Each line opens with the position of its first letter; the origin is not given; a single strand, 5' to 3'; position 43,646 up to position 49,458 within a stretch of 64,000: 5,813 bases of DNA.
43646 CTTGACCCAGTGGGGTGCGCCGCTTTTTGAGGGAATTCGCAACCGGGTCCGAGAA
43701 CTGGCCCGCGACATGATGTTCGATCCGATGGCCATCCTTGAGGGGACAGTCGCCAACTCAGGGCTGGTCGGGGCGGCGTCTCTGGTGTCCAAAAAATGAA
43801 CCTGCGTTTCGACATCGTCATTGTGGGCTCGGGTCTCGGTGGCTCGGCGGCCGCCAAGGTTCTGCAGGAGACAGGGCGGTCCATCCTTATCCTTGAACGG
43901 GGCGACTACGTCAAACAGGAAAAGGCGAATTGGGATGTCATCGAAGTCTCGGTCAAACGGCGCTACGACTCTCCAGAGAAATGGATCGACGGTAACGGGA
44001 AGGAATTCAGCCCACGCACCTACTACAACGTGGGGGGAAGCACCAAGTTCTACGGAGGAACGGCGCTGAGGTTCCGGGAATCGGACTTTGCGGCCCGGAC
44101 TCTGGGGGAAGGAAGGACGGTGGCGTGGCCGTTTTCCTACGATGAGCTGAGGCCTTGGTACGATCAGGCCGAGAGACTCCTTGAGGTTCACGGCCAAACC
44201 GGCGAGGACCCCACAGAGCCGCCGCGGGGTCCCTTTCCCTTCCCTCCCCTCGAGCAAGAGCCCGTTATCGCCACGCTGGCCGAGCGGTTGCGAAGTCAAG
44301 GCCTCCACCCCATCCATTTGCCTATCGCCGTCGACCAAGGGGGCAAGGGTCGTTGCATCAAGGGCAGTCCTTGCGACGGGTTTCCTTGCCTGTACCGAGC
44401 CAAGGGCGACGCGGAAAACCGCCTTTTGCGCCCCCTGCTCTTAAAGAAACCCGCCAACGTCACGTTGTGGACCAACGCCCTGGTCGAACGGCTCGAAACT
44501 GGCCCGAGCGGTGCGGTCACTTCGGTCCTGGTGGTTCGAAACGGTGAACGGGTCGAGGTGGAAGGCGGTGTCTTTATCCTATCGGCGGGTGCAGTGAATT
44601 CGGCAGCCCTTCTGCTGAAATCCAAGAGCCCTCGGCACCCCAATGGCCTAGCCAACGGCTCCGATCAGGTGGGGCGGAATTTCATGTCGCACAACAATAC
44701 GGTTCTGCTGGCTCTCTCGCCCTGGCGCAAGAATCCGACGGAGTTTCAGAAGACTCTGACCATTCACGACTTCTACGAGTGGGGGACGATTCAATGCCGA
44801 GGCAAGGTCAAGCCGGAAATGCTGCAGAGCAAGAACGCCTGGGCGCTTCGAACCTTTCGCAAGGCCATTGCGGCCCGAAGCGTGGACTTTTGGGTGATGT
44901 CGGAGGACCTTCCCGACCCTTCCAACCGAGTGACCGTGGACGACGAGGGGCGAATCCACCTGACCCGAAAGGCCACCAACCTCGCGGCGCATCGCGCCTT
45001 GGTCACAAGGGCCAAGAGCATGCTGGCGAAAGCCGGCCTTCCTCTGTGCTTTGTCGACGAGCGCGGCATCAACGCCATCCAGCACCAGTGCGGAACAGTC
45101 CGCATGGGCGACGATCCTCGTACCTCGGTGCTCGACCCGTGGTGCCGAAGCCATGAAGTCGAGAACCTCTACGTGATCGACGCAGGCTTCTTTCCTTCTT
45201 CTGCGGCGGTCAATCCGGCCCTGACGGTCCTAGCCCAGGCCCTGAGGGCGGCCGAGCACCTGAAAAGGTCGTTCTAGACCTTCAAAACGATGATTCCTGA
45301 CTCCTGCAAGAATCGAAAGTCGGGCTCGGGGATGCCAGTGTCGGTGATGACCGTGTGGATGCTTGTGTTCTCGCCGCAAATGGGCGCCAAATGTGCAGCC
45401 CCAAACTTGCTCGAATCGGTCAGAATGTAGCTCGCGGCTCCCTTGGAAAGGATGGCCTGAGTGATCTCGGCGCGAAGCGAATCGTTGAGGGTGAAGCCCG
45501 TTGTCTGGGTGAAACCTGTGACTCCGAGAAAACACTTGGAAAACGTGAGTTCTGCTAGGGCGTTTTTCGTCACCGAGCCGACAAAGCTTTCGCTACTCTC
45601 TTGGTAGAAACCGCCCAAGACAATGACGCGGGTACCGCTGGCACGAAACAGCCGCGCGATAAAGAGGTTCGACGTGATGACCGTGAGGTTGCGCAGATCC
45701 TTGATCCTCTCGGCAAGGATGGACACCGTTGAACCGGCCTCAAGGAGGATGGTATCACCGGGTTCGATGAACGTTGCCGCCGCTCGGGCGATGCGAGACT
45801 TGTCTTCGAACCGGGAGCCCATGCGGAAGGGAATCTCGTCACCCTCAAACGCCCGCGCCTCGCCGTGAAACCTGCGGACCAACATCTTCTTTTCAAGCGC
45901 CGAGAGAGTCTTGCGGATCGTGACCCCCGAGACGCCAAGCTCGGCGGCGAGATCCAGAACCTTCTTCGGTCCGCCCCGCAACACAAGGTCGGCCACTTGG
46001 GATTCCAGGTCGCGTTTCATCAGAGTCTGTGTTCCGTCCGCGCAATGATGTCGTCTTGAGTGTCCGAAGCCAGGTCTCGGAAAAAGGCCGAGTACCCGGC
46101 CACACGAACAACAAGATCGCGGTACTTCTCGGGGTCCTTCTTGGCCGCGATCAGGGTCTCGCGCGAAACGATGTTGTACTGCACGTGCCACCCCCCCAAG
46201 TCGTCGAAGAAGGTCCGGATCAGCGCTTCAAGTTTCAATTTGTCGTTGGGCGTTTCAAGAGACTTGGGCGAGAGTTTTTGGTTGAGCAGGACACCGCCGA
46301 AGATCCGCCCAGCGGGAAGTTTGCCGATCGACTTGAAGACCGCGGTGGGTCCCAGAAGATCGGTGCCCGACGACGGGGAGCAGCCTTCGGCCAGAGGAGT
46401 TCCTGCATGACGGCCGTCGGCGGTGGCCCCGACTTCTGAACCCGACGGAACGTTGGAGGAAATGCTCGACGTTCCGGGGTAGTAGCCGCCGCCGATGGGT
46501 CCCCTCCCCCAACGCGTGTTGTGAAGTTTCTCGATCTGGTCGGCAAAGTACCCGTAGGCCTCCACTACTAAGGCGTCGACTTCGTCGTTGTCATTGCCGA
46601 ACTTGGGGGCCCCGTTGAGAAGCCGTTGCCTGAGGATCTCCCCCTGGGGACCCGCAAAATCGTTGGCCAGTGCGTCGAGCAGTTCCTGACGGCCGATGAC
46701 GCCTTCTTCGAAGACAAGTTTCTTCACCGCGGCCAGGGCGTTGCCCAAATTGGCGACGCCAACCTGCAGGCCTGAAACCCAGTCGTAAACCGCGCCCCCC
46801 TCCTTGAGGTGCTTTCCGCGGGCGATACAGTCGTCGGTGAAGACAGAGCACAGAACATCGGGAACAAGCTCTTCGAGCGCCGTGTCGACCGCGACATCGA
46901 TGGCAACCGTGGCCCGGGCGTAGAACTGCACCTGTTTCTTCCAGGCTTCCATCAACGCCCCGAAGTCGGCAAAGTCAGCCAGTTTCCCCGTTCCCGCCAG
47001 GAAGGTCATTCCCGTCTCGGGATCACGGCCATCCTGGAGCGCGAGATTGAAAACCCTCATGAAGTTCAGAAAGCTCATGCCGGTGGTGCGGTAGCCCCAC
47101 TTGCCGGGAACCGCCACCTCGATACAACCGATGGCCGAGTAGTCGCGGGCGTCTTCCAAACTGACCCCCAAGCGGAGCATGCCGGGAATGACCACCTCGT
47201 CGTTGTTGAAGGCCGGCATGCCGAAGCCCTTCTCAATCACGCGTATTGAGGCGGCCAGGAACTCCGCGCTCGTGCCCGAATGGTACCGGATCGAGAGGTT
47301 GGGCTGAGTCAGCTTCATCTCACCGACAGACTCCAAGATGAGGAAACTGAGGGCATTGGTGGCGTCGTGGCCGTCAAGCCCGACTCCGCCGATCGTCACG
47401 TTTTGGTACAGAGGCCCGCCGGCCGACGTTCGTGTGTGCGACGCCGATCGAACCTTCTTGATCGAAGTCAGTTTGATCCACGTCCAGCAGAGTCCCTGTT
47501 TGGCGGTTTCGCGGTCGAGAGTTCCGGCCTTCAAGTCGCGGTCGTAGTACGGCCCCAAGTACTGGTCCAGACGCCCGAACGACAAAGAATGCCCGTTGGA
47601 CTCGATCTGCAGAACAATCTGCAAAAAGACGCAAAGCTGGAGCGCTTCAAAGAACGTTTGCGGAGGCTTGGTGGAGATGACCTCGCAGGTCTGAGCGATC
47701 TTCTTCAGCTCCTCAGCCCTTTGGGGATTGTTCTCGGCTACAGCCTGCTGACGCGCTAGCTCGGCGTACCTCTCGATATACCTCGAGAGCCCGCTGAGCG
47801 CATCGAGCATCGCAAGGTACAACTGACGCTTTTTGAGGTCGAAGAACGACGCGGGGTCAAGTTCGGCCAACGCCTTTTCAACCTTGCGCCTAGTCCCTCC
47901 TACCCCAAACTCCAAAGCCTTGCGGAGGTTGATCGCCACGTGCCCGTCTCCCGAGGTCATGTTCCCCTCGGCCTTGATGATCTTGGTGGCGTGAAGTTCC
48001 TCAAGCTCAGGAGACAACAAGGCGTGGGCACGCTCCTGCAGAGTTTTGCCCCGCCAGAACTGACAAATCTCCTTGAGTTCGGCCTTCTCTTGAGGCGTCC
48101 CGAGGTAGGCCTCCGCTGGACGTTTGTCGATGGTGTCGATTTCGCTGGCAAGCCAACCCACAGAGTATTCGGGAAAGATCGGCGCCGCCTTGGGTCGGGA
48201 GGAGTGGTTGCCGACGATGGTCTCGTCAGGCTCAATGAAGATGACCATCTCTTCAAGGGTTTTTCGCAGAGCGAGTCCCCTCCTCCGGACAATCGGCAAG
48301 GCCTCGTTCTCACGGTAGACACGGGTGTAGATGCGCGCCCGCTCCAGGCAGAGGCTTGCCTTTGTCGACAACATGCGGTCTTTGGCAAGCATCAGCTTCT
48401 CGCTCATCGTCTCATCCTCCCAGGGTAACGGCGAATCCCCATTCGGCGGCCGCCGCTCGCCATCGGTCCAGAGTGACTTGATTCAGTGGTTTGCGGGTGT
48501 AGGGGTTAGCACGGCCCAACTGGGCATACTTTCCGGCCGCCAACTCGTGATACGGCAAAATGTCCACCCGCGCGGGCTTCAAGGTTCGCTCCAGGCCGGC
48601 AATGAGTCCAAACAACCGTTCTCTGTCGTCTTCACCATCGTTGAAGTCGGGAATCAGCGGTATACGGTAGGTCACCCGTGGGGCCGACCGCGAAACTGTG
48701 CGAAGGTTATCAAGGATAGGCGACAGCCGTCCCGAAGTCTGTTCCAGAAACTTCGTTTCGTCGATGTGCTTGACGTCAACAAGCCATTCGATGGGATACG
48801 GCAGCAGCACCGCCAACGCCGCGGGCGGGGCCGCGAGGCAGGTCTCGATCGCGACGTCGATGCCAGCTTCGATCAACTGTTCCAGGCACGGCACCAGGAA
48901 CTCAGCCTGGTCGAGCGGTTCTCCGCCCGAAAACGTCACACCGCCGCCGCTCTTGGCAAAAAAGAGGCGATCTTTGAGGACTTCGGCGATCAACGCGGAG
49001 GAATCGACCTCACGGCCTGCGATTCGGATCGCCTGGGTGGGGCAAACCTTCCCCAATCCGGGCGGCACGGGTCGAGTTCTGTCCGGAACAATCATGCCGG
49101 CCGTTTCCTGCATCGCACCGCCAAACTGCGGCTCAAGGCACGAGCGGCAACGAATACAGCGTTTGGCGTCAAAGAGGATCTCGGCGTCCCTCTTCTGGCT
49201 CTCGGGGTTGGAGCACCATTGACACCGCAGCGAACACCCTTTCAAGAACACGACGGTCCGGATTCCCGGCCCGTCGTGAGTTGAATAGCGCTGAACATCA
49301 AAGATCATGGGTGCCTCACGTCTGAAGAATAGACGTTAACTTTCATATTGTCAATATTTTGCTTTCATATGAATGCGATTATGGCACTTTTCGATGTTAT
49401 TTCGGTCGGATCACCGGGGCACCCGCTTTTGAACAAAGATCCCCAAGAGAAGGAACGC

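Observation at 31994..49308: About 17 kb island with two inverted glycyl-radical-enzyme modules bracketing sugar redox, epimerase and kinase genes: candidate novel anaerobic catabolic pathway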

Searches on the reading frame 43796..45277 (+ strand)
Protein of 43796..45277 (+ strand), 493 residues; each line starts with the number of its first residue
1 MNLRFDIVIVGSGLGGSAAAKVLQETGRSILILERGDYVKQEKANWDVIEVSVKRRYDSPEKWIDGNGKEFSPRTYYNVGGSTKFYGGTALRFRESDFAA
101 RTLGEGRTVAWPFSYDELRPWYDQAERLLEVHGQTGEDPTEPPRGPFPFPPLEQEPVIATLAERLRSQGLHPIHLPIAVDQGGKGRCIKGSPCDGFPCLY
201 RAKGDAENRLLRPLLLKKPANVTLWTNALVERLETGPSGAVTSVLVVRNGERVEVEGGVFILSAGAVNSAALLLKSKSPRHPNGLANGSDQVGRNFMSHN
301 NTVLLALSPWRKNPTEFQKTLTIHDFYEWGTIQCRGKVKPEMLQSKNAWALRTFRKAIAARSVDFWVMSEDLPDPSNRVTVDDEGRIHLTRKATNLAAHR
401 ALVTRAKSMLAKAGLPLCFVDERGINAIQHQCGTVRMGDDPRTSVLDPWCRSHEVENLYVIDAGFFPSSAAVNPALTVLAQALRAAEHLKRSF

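Call 4: search_protein_families(library=pfam, proteins=[window:43796-45277:+])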
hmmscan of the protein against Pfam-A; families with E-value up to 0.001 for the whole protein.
window:43796-45277:+ (493 aa): 8 families
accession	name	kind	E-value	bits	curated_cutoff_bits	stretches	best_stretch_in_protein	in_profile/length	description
PF05199.19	GMC_oxred_C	-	1.6e-21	77.8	24.6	1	417-482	75-139/139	GMC oxidoreductase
PF00732.25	GMC_oxred_N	-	3.9e-08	33.8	23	1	196-299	119-216/218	GMC oxidoreductase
PF01266.30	DAO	-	7e-07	29.5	27.9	1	6-267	1-205/353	FAD dependent oxidoreductase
PF13450.12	NAD_binding_8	-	2e-06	28.4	21.9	1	9-38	1-30/68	NAD(P)-binding Rossmann-like domain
PF00890.30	FAD_binding_2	-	3.9e-06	26.8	20.4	1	6-39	1-34/414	FAD binding domain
PF12831.13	FAD_oxidored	-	0.00012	21.9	27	0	6-38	1-33/416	FAD dependent oxidoreductase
PF00070.33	Pyr_redox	-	0.00018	22.4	22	0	7-42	2-36/82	Pyridine nucleotide-disulphide oxidoreductase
PF07992.20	Pyr_redox_2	-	0.00042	20.3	26.1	0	5-42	1-34/291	Pyridine nucleotide-disulphide oxidoreductase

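Call 16: search_protein_families(library=ncbifam, proteins=[window:43796-45277:+], max_evalue=0.01)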
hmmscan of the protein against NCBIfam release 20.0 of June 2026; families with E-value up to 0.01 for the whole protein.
window:43796-45277:+ (493 aa): 33 families (the best 25 are shown)
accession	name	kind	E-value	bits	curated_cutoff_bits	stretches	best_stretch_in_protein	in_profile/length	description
TIGR03970.1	mycofact_MftG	equivalog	1.6e-20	73.5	387.45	3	425-489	421-486/487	mycofactocin dehydrogenase MftG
TIGR04542.1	GMC_mycofac_2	equivalog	5.9e-16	58.5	400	2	6-101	1-95/425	mycofactocin system GMC family oxidoreductase MftG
TIGR02462.1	pyranose_ox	equivalog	5.9e-14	51.9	544.9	1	428-492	482-546/548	pyranose oxidase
NF058674.1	CholsOxChoxAB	equivalog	1.5e-13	50.1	850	2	425-489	468-532/535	cholesterol oxidase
NF002550.0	PRK02106.1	subfamily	1.8e-13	49.9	605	1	425-490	468-534/563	choline dehydrogenase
TIGR01810.1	betA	equivalog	4.2e-12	45.5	732.1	2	426-490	462-527/532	choline dehydrogenase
NF038210.1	GMC_mycofac_3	equivalog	1.2e-09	37.6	300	2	374-482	309-405/418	mycofactocin system GMC family oxidoreductase MftG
NF009478.0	PRK12844.1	equivalog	3.1e-07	29.1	789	0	215-268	220-271/559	3-ketosteroid-delta-1-dehydrogenase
NF009473.0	PRK12835.1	subfamily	4.8e-07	28.6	837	1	216-267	222-275/585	FAD-binding protein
NF009477.0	PRK12843.1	equivalog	9.9e-07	27.6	758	1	4-39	16-51/578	FAD-dependent oxidoreductase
TIGR02032.1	GG-red-SF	subfamily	5.7e-06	26.2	158.8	1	5-43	1-38/297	geranylgeranyl reductase family protein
NF053677.1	Desat2ChcC2Cyan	equivalog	9e-06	24.3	900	0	218-293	214-289/558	4-oxocyclohex-2-ene-1-carboxylate 5-dehydrogenase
NF009479.0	PRK12845.1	equivalog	5e-05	21.9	793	0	3-41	17-54/566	3-ketosteroid-delta-1-dehydrogenase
NF007542.0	PRK10157.1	subfamily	9.8e-05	21.2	610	1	5-39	6-40/428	FAD-dependent oxidoreductase FixC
NF053717.1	VnlPnlRedVprA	equivalog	0.00023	20.1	600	1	4-38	6-40/481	vinyl phenol reductase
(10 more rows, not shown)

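Call 37: search_solved_structures(query=window:43796-45277:+, max_evalue=0.001)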
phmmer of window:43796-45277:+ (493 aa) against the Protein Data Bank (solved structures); distinct sequences matched with E-value up to 0.001: 50.
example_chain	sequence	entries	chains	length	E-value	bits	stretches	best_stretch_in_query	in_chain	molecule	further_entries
8hdd_A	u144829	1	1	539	4.2e-41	144.4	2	4-304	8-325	Glucose dehydrogenase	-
6a2u_B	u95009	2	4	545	5.1e-41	144.1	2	4-304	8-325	Glucose dehydrogenase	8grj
8xcm_A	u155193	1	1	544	1.6e-34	122.7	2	3-301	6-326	Fructose dehydrogenase large subunit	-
7w2j_A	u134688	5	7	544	6.8e-34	120.6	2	3-301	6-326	Fructose dehydrogenase large subunit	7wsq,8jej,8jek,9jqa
8k6k_A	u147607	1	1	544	7e-34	120.6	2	3-301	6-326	Fructose dehydrogenase (N1146A) large subunit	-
8k6j_A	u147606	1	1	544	3.8e-33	118.1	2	3-301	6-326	Fructose dehydrogenase (H1147A) large subunit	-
8xcn_A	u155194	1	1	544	8.9e-33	116.9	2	3-301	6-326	Fructose dehydrogenase large subunit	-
4qi7_A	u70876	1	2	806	2.1e-11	46.4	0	428-486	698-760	Cellobiose dehydrogenase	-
3t37_A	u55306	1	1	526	2.4e-11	46.3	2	422-481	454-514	Probable dehydrogenase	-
4ha6_A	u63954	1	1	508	2.7e-11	46.1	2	422-481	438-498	Pyridoxine 4-oxidase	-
4udp_A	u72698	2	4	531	1.1e-10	44.1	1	133-304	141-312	GLUCOSE-METHANOL-CHOLINE OXIDOREDUCTASE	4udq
9fl2_A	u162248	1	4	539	1.9e-10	43.2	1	429-491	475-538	pyranose oxidase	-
6f97_A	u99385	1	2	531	3.1e-10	42.6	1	133-304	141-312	5-(hydroxymethyl)furfural oxidase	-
4udr_A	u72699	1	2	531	1.7e-09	40.1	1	133-304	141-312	GLUCOSE-METHANOL-CHOLINE OXIDOREDUCTASE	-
8b7s_A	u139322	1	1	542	3.7e-09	39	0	430-490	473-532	Chloramphenicol-inactivating oxidoreductase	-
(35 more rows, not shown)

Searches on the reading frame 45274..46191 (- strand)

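Call 4: search_protein_families(library=pfam, proteins=[window:45274-46191:-])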
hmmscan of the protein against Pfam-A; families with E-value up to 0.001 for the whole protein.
window:45274-46191:- (305 aa): 3 families
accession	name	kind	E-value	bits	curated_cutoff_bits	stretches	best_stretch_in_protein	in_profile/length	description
PF00455.28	DeoRC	-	3.7e-41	141.2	31.8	1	129-284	4-159/160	DeoR C terminal sensor domain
PF08220.18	HTH_DeoR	-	1.1e-07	31.9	21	1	65-114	4-53/57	DeoR-like helix-turn-helix domain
PF00392.27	GntR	-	8.9e-05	22.5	27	1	80-111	29-60/64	Bacterial regulatory proteins, gntR family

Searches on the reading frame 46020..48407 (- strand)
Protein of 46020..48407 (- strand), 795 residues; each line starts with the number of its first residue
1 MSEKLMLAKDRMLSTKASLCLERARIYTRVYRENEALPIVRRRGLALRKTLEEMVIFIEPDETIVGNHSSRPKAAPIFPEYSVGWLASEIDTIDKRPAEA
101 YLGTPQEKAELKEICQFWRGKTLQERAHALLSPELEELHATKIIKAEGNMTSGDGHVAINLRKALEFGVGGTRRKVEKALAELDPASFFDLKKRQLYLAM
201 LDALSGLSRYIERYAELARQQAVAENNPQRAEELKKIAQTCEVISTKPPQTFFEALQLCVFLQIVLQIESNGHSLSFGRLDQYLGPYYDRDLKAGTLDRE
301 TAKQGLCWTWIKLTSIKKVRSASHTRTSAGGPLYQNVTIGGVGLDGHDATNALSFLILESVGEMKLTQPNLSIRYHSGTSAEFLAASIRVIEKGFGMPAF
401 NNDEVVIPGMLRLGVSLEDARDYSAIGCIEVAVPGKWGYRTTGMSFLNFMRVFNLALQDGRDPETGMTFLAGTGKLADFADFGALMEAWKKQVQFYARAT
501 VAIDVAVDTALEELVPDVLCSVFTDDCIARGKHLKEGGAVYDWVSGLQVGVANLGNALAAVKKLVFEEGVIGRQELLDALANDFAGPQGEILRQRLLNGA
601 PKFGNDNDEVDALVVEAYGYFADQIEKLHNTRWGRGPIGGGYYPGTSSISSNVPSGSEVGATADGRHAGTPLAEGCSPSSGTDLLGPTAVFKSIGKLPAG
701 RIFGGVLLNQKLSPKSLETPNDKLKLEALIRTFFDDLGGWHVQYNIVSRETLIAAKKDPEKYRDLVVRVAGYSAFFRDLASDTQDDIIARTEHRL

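Call 4: search_protein_families(library=pfam, proteins=[window:46020-48407:-])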
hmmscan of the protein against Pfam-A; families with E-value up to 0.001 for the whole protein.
window:46020-48407:- (795 aa): 3 families
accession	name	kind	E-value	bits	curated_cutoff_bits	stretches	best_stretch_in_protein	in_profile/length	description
PF02901.20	PFL-like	-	1.6e-197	658.5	24.3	1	10-656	10-647/647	Pyruvate formate lyase-like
PF01228.26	Gly_radical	-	1.2e-30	106.6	22.2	1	673-776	2-105/106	Glycine radical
PF11230.13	YjjI-like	-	0.00071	18.5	23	0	352-406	147-201/485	Glycyl radical enzyme YjjI-like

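Call 9: search_solved_structures(query=window:46020-48407:-, max_evalue=1e-20)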
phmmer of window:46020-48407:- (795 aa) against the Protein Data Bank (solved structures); distinct sequences matched with E-value up to 1e-20: 35.
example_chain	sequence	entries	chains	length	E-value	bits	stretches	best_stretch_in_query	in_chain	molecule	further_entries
6xs4_A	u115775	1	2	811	2.6e-288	961.8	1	15-795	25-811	Formate C-acetyltransferase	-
8id7_A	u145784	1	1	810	2.8e-288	961.7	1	14-795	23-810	Probable dehydratase YbiW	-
8yjn_A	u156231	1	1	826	3.1e-288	961.6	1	14-795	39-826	Probable dehydratase YbiW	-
1r8w_A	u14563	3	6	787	2.2e-171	575.1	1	2-793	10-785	glycerol dehydratase | B12-independent glycerol dehydratase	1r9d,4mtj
9rco_A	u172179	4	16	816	9e-157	526.8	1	4-794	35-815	Glycyl radical protein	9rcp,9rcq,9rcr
5i2a_A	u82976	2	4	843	2.9e-154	518.6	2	10-584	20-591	Diol-dehydratase | Diol dehydratase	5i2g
8yjo_A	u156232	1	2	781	6e-143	481.1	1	5-795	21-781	Probable dehydratase PflD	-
8id0_A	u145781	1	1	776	1.3e-140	473.4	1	4-795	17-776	formate C-acetyltransferase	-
8id1_A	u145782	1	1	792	3.9e-136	458.6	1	5-793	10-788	Formate C-acetyltransferase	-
9f3w_A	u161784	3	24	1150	3.1e-133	449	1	6-791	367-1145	Choline trimethylamine-lyase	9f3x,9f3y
8iof_A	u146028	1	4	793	4.1e-125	422.1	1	7-792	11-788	Benzylsuccinate synthase alpha subunit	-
9ht9_A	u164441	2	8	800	2.5e-123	416.2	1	8-791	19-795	Choline trimethylamine-lyase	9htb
9r0v_A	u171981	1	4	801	2.5e-123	416.2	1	8-791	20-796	Choline trimethylamine-lyase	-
6vue_A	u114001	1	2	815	2.7e-123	416.1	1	8-791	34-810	Choline trimethylamine-lyase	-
5fay_A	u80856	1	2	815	2.7e-123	416.1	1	8-791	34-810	Choline trimethylamine-lyase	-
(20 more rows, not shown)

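Call 16: search_protein_families(library=ncbifam, proteins=[window:46020-48407:-], max_evalue=0.01)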
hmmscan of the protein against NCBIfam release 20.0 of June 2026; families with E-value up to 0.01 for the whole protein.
window:46020-48407:- (795 aa): 13 families
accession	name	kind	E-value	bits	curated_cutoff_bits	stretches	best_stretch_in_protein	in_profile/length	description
TIGR01774.1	PFL2-3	subfamily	3.9e-277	921.6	678.2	1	3-795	4-786/786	formate C-acetyltransferase/glycerol dehydratase family glycyl radical enzyme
NF007437.0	PRK09983.1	equivalog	4.5e-167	557.4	1109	1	1-795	1-765/765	formate C-acetyltransferase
NF048009.1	SfplDhtHpfGKleb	equivalog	7.4e-156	520.5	1000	1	12-794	35-823/824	(2S)-3-sulfopropanediol dehydratase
NF043068.1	glycl_HYPD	equivalog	1.6e-154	515.9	1100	1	9-794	8-783/784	trans-4-hydroxy-L-proline dehydratase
TIGR04394.1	choline_CutC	equivalog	6.2e-148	494.6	1050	1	3-791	3-784/789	choline trimethylamine-lyase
NF048011.1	SfplDhtHpsGDes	equivalog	2.1e-147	492.7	1000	1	10-794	31-820/821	(2S)-3-sulfopropanediol dehydratase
NF033718.1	indole_decarb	equivalog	1.5e-112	377.4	1100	2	107-793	161-866/868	indoleacetate decarboxylase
NF033715.1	glycyl_HPDL_Lrg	equivalog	1.3e-96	324.3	1150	2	111-793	177-899/901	4-hydroxyphenylacetate decarboxylase large subunit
TIGR01255.1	pyr_form_ly_1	equivalog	1.1e-41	143.2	994.2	2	600-793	548-741/744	formate C-acetyltransferase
NF038360.1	rad_fix_GrcA3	exception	3.2e-16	59.2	158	1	735-794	17-76/78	autonomous glycyl radical cofactor GrcA3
TIGR04365.1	spare_glycyl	equivalog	1.5e-11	44.7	170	1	738-791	68-121/126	autonomous glycyl radical cofactor GrcA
NF008341.1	PRK11127.1-1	equivalog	1.5e-11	44.1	145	1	738-794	22-78/80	autonomous glycyl radical cofactor GrcA2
TIGR04040.1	glycyl_YjjI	hypoth_equivalog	0.0013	17.3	498.3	0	352-406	158-212/497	YjjI family glycine radical enzyme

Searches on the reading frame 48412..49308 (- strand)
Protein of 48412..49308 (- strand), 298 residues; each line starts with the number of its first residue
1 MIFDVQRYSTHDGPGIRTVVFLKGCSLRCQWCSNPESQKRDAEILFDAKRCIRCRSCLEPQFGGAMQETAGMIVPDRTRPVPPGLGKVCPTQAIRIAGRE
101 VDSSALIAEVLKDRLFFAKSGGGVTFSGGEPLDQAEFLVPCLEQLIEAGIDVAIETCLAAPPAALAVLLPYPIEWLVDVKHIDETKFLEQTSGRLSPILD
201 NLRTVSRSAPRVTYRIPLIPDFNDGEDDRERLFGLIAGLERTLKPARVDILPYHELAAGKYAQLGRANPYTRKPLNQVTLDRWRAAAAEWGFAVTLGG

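Call 4: search_protein_families(library=pfam, proteins=[window:48412-49308:-])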
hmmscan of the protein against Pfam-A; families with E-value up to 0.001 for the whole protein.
window:48412-49308:- (298 aa): 2 families
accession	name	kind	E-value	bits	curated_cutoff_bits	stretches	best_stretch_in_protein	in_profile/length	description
PF04055.27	Radical_SAM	-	1.9e-13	51.4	29.5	1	20-226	2-158/166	Radical SAM superfamily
PF13353.11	Fer4_12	-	4.2e-11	43.7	22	1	12-49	2-39/137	4Fe-4S single cluster domain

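Call 16: search_protein_families(library=ncbifam, proteins=[window:48412-49308:-], max_evalue=0.01)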
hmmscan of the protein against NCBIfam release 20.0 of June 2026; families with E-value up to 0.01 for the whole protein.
window:48412-49308:- (298 aa): 18 families
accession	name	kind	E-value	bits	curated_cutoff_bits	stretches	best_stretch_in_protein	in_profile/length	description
TIGR02494.1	PFLE_PFLC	subfamily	1e-82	277.7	174.35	1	2-287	1-289/293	glycyl-radical enzyme activating protein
NF043069.1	T4HPD_activ_SAM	equivalog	1.5e-71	241.3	425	1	1-298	3-299/299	trans-4-hydroxy-L-proline dehydratase activase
NF048010.1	SfplDhtActHpsHDes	equivalog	6.6e-71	238.5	430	1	1-282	7-293/298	(2S)-3-sulfopropanediol dehydratase activating enzyme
TIGR04395.1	cutC_activ_rSAM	equivalog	5e-63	213.2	360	1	2-294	7-304/309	choline TMA-lyase-activating enzyme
NF033719.1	ind_deCO2_activ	equivalog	7e-58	196.3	425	2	88-267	98-272/302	indoleacetate decarboxylase activase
NF033717.2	HPDL_rSAM_activ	equivalog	3.1e-53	181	420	1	1-280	5-289/311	4-hydroxyphenylacetate decarboxylase activase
TIGR04003.1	rSAM_BssD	equivalog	6.9e-53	179.8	496.45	1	2-271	3-277/314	[benzylsuccinate synthase]-activating enzyme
NF007483.0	PRK10076.1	equivalog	1.2e-52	178.9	326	2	89-298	86-292/292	[formate-C-acetyltransferase]-activating enzyme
NF048008.1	SfplDhtActHpfHKleb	equivalog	3.7e-51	174.3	500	1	2-267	2-272/308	(2S)-3-sulfopropanediol dehydratase activating enzyme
TIGR02493.1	PFLA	equivalog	4e-42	144.2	231.75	2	97-269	42-213/235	pyruvate formate-lyase-activating protein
NF008356.0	PRK11145.1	equivalog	3.4e-26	92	375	2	97-287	47-237/246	pyruvate formate lyase 1-activating protein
TIGR04041.1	activase_YjjW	hypoth_equivalog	4.6e-23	82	250.2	1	6-255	8-240/276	YjjW family glycine radical enzyme activase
TIGR02495.1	NrdG2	equivalog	2.8e-16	59.4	131.15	2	110-236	55-180/193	anaerobic ribonucleoside-triphosphate reductase activating protein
TIGR02491.1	NrdG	equivalog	1.8e-10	40.9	126.1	1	4-49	4-49/154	anaerobic ribonucleoside-triphosphate reductase activating protein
TIGR04349.1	rSAM_QueE_gams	hypoth_equivalog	6e-07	29.3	300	1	123-159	64-99/210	7-carboxy-7-deazaguanine synthase QueE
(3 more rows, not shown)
